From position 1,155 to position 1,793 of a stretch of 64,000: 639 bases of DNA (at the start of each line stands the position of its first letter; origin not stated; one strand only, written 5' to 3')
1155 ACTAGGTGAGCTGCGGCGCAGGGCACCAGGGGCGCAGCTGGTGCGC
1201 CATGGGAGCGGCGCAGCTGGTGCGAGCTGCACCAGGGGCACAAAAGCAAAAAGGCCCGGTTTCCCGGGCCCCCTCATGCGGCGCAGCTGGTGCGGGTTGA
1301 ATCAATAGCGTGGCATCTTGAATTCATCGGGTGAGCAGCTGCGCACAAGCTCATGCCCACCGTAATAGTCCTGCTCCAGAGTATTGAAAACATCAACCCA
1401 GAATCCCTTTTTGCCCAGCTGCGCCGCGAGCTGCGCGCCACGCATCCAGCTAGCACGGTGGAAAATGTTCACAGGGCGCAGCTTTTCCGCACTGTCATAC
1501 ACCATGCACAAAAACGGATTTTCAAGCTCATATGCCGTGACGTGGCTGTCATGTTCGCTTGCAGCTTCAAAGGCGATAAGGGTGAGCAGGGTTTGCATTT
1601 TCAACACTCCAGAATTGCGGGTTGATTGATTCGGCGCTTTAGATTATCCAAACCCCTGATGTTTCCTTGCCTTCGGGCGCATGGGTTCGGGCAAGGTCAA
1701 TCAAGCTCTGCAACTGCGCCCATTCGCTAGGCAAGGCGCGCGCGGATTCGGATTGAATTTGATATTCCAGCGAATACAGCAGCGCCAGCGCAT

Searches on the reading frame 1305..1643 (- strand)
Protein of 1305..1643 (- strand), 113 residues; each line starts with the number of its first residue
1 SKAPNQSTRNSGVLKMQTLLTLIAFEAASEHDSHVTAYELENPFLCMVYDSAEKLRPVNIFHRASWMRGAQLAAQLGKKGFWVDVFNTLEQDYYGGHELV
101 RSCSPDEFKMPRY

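Call 67: search_protein_families(library=pfam, alignment_id=A4, max_evalue=0.0001)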
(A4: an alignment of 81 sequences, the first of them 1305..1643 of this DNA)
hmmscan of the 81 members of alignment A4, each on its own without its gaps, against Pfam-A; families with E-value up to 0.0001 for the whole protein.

A. member 1, window:1305-1643:- (113 aa): 0 families

B. families by the number of members that match (of 81 scanned): 14 families
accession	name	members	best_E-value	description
PF01139.22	RtcB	1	6.2e-131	tRNA-splicing ligase RtcB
PF00186.24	DHFR_1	1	6.6e-46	Dihydrofolate reductase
PF06067.16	DUF932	1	5.3e-44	Domain of unknown function (DUF932)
PF17338.8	GP88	1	1.1e-33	Gene product 88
PF18143.6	HAD_SAK_2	1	7.7e-28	HAD domain in Swiss Army Knife RNA repair proteins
PF01145.31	Band_7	1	1.7e-23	SPFH domain / Band 7 family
PF19474.4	DUF6011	1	8.6e-13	Family of unknown function (DUF6011)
PF01047.28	MarR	1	3.8e-07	MarR family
PF12802.13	MarR_2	1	5.5e-06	MarR family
PF08221.17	HTH_9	1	7.5e-06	RNA polymerase III subunit RPC82 helix-turn-helix domain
PF16509.11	KORA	1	3.3e-05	TrfB plasmid transcriptional repressor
PF09339.16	HTH_IclR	1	3.4e-05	IclR helix-turn-helix domain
PF12324.14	HTH_15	1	4.4e-05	Helix-turn-helix domain of alkylmercury lyase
PF13412.12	HTH_24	1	6.9e-05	Winged helix-turn-helix DNA-binding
